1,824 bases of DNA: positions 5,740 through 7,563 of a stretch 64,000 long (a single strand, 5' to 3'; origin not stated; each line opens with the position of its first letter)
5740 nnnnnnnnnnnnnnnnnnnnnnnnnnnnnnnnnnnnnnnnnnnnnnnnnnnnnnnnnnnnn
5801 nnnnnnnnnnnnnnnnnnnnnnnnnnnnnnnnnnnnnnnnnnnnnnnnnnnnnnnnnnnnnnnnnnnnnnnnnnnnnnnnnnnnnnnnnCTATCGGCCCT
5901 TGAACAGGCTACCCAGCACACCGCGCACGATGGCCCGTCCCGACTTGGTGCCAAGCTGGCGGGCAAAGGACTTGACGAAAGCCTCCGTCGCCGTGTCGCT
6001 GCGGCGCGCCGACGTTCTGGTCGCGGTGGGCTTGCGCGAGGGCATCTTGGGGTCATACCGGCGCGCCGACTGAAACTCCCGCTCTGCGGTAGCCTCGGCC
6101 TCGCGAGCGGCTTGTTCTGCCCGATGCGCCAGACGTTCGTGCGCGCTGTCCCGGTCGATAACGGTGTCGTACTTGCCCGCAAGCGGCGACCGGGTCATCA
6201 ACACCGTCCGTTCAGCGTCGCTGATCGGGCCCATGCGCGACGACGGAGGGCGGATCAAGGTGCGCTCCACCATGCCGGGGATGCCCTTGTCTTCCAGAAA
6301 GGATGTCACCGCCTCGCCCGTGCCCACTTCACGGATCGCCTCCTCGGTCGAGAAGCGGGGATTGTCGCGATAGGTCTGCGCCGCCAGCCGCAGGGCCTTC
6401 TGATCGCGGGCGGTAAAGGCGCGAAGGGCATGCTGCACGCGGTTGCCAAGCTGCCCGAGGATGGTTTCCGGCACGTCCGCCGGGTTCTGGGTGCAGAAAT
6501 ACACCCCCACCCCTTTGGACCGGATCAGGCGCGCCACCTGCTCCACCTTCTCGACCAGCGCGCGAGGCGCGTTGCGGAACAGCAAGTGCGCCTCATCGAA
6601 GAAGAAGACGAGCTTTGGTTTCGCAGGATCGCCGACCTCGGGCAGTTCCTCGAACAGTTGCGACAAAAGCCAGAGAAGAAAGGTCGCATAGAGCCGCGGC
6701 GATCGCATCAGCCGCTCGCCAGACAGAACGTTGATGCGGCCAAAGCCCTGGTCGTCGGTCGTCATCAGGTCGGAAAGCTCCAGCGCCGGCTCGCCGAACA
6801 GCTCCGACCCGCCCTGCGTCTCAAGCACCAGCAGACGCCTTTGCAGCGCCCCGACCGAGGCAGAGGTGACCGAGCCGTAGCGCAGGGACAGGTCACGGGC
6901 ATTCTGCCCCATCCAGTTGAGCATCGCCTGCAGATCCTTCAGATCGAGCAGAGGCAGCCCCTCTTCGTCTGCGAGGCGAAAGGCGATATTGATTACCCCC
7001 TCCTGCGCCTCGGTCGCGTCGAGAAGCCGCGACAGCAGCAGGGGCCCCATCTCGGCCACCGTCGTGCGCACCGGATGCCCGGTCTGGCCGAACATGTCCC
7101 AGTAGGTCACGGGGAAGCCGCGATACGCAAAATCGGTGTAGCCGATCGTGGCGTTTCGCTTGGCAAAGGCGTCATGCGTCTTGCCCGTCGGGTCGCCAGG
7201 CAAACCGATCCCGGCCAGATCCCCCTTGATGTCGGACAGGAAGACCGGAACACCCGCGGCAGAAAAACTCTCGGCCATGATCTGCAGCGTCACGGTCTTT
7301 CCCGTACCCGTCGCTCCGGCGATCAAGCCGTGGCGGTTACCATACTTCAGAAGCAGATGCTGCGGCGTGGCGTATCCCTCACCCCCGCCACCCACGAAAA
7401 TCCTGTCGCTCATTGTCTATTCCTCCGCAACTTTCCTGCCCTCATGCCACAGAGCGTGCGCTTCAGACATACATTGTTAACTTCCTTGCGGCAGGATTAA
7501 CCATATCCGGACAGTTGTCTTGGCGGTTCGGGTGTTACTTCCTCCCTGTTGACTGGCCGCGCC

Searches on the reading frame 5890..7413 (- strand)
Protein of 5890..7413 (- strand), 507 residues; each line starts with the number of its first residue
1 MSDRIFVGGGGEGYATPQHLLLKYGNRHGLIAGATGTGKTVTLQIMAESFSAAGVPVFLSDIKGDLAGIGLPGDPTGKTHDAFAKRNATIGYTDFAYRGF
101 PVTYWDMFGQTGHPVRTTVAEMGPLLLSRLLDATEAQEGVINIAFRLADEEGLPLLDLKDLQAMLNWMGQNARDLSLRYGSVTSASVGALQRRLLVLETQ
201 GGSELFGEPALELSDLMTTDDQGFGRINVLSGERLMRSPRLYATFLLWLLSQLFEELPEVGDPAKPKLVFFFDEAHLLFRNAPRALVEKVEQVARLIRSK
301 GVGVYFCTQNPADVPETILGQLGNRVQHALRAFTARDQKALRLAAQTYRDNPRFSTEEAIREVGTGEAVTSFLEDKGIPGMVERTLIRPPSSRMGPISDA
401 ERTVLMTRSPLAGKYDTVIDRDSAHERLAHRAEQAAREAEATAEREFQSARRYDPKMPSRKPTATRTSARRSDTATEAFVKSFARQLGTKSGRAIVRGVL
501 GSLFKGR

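Call 95: search_protein_families(library=pfam, proteins=[window:5890-7413:-], max_evalue=0.0001)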
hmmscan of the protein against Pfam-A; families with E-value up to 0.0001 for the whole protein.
window:5890-7413:- (507 aa): 2 families
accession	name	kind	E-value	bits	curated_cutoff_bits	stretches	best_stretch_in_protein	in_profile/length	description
PF05872.18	HerA_C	-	4e-218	725.5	22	1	16-503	11-497/502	Helicase HerA-like C-terminal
PF01935.23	DUF87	-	8.3e-05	23.2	23.2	0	26-149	23-124/220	Helicase HerA, central domain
